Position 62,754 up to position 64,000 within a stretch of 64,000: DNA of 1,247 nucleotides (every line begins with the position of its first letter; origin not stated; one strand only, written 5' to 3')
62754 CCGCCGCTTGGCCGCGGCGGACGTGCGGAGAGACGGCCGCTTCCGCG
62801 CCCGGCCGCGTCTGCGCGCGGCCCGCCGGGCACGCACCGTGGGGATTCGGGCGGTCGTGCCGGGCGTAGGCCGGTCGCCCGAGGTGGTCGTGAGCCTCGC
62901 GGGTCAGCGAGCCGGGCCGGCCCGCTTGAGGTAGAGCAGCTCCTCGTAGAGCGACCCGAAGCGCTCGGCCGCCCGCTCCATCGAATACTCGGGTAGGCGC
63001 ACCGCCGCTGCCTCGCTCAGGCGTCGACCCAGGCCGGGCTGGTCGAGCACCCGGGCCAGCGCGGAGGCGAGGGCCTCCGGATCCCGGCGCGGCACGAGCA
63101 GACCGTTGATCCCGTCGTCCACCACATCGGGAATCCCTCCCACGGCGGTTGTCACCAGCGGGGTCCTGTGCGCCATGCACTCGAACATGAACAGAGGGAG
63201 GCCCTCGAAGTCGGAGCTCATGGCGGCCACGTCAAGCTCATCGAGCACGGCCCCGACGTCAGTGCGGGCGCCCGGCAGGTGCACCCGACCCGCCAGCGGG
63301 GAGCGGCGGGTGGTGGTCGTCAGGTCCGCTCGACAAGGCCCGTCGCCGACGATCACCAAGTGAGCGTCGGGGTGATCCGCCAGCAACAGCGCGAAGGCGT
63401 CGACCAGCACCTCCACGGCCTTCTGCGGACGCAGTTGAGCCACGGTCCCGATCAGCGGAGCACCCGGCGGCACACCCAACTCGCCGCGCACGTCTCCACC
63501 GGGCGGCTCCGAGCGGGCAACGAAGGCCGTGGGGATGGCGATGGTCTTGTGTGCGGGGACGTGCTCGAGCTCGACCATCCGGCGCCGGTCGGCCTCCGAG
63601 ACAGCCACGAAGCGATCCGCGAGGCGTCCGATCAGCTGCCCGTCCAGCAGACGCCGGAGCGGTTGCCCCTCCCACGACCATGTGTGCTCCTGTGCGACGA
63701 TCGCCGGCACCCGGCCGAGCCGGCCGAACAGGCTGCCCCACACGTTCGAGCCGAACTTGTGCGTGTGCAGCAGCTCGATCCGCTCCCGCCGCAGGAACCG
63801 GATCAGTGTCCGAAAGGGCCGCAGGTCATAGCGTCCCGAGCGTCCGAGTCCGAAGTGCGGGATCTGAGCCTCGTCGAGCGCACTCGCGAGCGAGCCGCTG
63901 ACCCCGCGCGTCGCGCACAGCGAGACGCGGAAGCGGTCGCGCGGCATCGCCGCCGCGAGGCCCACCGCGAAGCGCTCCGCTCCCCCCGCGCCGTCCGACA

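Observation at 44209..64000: Candidate novel system: a ~20 kb Wzx/Wzy-type glycan locus organised around a sortase and a 94-aa LPXTG mini-protein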

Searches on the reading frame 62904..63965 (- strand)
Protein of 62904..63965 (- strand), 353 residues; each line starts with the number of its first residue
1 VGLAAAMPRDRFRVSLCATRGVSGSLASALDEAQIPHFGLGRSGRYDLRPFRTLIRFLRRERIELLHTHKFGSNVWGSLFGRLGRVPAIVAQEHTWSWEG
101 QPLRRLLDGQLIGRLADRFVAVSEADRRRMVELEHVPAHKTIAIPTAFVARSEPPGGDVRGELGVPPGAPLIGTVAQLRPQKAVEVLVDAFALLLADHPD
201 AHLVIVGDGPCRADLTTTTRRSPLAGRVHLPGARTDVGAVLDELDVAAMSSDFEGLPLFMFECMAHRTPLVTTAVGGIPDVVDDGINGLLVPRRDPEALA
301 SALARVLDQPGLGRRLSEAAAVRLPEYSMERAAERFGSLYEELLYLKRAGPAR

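Call 6: search_protein_families(library=pfam, proteins=[window:62904-63965:-], max_evalue=0.01)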
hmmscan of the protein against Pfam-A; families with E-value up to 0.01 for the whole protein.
window:62904-63965:- (353 aa): 6 families
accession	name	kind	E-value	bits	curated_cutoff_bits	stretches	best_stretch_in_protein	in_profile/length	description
PF13692.12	Glyco_trans_1_4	-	5.6e-34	117.9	27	1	170-308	2-141/142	Glycosyl transferases group 1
PF00534.26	Glycos_transf_1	-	3e-31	108.7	26.4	1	161-321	7-170/172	Glycosyl transferases group 1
PF13439.12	Glyco_transf_4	-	9.6e-17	62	28.5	1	3-146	11-164/170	Glycosyltransferase Family 4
PF13579.12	Glyco_trans_4_4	-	1e-11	45.9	29.7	1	2-145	9-156/158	Glycosyl transferase 4-like domain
PF13524.12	Glyco_trans_1_2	-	0.0028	18.1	25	1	260-334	67-140/144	Glycosyl transferase-like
PF20706.3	GT4-conflict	-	0.0059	16.1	26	1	179-333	209-382/385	Family 4 Glycosyltransferase in conflict systems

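Call 88: search_protein_families(library=ncbifam, proteins=[window:62904-63962:-], max_evalue=0.00001)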
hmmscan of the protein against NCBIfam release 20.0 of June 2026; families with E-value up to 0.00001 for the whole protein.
window:62904-63962:- (352 aa): 27 families (the best 25 are shown)
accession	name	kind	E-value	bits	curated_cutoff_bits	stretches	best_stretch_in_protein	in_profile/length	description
TIGR03088.1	stp2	hypoth_equivalog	1.1e-42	146.5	409.05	1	4-343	25-374/374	TIGR03088 family PEP-CTERM/XrtA system glycosyltransferase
TIGR03999.1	thiol_BshA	equivalog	1.8e-26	92.9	273.7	1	116-343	146-374/375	N-acetyl-alpha-D-glucosaminyl L-malate synthase BshA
NF041876.1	EPS_EpsE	equivalog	5.3e-26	91.8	400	1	172-332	218-386/389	exopolysaccharide biosynthesis GT4 family glycosyltransferase EpsE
TIGR03449.1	mycothiol_MshA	equivalog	8.7e-25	87.5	462.5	1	101-342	152-403/406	D-inositol-3-phosphate glycosyltransferase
NF011726.0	PRK15179.1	equivalog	2.3e-18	65.9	733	1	171-320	520-671/694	Vi polysaccharide biosynthesis protein TviE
NF038229.1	Glyco4_Geo_Pelo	equivalog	3.4e-17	62.5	400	1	62-343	59-337/338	GPMC system family 4 glycosyltransferase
TIGR04063.1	stp3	hypoth_equivalog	5e-17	61.9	442.05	1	113-342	156-395/397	TIGR04063 family PEP-CTERM/XrtA system glycosyltransferase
NF047684.1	TeichurnBiosyTuaC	equivalog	1.5e-16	60.3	550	1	115-342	165-389/391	teichuronic acid biosynthesis protein TuaC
TIGR02149.1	glgA_Coryne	subfamily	8.7e-16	58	302.4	1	114-342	144-390/391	glycogen synthase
TIGR04005.1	wcaL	equivalog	1.5e-15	57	537.6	1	166-304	219-366/406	colanic acid biosynthesis glycosyltransferase WcaL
NF047881.1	glyco_SdgB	exception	6.5e-14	51.5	800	1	173-335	326-489/496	serine-aspartate repeat adhesin O-glycosyltransferase SdgB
TIGR04157.1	glyco_rSAM_CFB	subfamily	4.4e-13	49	400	1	113-297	168-355/406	TIGR04157 family glycosyltransferase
NF050056.1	ProtGlycPglH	equivalog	1.2e-12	47.6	600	1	174-342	185-353/354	GalNAc-alpha-(1->4)-GalNAc-alpha-(1->3)-diNAcBac-PP-undecaprenol alpha-1,4-N-acetyl-D-galactosaminyltransferase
NF047880.1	glyco_SdgA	exception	4.4e-12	45.3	800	1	173-327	320-475/488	serine-aspartate repeat adhesin O-glycosyltransferase SdgA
TIGR02095.1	glgA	subfamily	9.6e-12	44.3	328.45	1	161-342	285-477/477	glycogen/starch synthase, ADP-glucose type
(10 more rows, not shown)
